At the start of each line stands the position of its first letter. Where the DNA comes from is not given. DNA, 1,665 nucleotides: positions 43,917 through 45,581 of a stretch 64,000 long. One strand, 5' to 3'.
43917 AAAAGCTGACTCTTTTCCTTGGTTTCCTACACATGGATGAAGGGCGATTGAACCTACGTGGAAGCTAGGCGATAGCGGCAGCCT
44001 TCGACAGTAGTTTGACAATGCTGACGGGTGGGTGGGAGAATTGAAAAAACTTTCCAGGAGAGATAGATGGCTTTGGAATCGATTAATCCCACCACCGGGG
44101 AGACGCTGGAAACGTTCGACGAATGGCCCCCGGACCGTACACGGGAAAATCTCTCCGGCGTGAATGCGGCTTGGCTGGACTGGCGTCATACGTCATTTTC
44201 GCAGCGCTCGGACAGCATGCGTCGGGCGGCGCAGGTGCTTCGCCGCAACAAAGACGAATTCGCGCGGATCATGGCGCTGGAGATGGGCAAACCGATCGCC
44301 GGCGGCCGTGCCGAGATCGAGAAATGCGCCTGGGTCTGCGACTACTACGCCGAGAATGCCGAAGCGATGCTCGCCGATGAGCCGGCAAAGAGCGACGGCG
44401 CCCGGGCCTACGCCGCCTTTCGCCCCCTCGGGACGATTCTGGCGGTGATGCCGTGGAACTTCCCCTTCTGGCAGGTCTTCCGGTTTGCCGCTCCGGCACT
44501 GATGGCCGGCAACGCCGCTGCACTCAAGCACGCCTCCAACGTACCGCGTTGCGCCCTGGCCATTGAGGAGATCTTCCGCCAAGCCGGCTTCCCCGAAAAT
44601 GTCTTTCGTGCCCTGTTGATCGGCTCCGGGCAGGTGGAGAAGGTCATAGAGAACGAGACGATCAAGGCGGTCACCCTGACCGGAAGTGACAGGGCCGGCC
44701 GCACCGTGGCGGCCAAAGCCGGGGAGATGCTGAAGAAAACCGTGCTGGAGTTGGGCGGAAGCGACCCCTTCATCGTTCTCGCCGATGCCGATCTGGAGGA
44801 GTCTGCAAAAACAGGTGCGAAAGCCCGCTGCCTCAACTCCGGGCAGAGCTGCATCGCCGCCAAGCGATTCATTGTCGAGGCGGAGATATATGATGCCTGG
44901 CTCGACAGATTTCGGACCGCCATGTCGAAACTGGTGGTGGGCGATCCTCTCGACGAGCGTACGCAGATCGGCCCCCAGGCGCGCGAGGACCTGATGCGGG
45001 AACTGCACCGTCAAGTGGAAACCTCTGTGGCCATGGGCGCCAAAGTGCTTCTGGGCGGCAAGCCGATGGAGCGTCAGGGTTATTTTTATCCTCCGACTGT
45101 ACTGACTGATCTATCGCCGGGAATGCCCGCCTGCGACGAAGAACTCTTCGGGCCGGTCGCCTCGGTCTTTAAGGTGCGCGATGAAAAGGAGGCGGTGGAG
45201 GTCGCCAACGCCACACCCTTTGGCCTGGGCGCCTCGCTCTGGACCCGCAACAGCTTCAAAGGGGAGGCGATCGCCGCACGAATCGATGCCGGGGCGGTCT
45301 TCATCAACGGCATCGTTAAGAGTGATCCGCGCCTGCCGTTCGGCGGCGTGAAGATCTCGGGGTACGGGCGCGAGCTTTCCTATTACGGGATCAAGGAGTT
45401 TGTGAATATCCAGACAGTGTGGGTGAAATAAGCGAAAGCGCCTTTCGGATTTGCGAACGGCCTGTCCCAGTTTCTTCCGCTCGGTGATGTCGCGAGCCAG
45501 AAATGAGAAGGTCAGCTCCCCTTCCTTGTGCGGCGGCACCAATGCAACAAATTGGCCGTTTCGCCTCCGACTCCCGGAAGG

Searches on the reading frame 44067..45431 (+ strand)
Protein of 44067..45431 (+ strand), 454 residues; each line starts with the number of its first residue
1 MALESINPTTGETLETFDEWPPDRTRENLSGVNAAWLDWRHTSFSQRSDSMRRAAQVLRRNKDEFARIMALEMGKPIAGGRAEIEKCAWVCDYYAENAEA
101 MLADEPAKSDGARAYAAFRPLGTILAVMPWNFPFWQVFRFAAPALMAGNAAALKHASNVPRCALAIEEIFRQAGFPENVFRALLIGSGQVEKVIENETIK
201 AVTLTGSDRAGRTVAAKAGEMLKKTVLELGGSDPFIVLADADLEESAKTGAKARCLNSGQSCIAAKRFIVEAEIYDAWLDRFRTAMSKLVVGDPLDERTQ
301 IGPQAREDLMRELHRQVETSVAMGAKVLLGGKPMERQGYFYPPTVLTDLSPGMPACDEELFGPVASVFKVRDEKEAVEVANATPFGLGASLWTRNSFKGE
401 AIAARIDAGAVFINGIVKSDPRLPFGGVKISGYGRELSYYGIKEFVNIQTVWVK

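Call 25: search_protein_families(library=pfam, proteins=[window:44067-45431:+], max_evalue=0.001)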
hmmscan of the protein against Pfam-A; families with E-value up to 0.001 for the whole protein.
window:44067-45431:+ (454 aa): 1 family
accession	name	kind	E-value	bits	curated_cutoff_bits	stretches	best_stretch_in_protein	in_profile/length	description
PF00171.27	Aldedh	-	7.6e-135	450.5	23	1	3-451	9-461/461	Aldehyde dehydrogenase family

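Call 86: list_cluster_members(proteins=[window:44067-45431:+, window:53511-55685:+, window:6944-9124:-, window:17891-19543:-, window:59426-61480:+, window:51564-52469:+])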
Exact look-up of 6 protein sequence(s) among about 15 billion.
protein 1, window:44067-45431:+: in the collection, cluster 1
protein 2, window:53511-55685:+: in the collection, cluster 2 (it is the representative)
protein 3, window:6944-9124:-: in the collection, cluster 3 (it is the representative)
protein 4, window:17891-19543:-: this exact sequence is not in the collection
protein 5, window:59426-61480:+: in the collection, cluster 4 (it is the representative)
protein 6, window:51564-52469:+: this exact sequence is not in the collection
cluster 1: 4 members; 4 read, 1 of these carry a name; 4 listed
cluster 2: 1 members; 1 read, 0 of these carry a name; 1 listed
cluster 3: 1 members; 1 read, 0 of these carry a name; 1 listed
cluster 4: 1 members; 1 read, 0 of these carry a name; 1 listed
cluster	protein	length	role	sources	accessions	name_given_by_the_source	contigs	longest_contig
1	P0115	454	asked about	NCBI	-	-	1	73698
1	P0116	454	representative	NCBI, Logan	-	-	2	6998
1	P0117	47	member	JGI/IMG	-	predicted PurR-regulated permease PerM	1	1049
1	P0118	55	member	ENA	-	-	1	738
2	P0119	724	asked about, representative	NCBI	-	-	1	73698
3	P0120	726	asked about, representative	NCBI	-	-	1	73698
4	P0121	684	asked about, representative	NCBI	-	-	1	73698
